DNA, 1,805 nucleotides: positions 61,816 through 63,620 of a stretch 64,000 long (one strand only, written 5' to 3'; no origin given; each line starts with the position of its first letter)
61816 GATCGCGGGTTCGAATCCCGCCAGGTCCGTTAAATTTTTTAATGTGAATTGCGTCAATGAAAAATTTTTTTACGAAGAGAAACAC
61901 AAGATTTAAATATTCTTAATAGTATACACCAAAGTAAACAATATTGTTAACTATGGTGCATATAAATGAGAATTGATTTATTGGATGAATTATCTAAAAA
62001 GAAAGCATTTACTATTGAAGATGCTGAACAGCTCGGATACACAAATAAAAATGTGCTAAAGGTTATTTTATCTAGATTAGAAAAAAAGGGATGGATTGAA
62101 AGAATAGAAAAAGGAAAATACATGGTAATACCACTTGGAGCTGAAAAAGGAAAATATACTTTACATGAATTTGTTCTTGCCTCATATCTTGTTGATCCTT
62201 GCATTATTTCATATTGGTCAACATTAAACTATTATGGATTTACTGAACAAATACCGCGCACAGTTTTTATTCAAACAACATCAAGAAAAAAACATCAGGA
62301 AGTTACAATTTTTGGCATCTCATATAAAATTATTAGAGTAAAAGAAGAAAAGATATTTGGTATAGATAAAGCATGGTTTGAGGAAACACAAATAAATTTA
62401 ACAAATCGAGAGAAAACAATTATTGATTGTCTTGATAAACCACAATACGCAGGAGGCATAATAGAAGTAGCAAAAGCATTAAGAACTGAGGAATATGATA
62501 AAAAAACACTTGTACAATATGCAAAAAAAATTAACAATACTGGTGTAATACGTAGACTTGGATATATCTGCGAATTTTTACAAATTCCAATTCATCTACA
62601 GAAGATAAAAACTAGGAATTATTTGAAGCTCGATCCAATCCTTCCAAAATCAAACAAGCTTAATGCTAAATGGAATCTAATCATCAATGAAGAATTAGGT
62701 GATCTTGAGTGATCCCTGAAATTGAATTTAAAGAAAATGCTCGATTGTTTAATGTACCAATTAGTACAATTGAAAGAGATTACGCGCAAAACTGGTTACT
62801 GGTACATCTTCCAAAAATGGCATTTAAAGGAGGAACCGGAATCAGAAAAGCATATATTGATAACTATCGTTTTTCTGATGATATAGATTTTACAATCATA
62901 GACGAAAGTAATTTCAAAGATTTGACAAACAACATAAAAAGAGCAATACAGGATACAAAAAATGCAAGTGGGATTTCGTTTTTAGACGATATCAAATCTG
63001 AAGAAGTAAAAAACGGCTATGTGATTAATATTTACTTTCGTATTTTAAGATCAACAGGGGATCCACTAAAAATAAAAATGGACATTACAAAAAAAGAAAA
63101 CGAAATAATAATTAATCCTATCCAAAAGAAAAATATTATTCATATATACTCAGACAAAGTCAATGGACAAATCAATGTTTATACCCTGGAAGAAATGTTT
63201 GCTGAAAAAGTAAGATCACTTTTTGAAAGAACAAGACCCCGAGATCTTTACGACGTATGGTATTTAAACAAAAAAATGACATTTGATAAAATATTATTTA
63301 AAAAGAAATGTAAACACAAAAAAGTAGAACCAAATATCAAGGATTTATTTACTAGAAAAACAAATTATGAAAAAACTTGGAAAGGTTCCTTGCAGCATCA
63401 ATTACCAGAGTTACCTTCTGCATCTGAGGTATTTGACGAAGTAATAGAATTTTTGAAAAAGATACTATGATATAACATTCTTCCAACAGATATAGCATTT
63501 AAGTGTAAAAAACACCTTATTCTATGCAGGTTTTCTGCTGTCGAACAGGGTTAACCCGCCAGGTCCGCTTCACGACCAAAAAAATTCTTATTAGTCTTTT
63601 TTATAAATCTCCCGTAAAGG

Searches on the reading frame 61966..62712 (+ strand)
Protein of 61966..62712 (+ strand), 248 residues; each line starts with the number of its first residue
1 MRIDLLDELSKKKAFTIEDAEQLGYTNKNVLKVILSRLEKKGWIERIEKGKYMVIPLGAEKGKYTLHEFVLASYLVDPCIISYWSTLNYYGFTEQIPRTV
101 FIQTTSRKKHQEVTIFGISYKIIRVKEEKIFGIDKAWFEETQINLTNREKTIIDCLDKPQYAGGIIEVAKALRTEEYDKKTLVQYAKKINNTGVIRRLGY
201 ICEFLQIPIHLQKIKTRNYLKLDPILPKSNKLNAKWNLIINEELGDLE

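Call 70: search_protein_families(library=pfam, proteins=[window:61966-62712:+], max_evalue=0.00001)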
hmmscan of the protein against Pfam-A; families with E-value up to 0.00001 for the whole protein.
window:61966-62712:+ (248 aa): 1 family
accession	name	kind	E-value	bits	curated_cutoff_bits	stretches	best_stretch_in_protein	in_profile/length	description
PF13338.12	AbiEi_4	-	5.2e-10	39.7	25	1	5-54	3-48/49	Transcriptional regulator, AbiEi antitoxin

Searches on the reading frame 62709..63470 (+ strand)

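Call 70: search_protein_families(library=pfam, proteins=[window:62709-63470:+], max_evalue=0.00001)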
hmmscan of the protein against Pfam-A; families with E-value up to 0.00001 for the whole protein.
window:62709-63470:+ (253 aa): 1 family
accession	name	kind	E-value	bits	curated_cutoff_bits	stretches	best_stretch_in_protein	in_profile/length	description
PF08843.17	AbiEii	-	1e-33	117.7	22.5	1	34-245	12-235/238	Nucleotidyl transferase AbiEii toxin, Type IV TA system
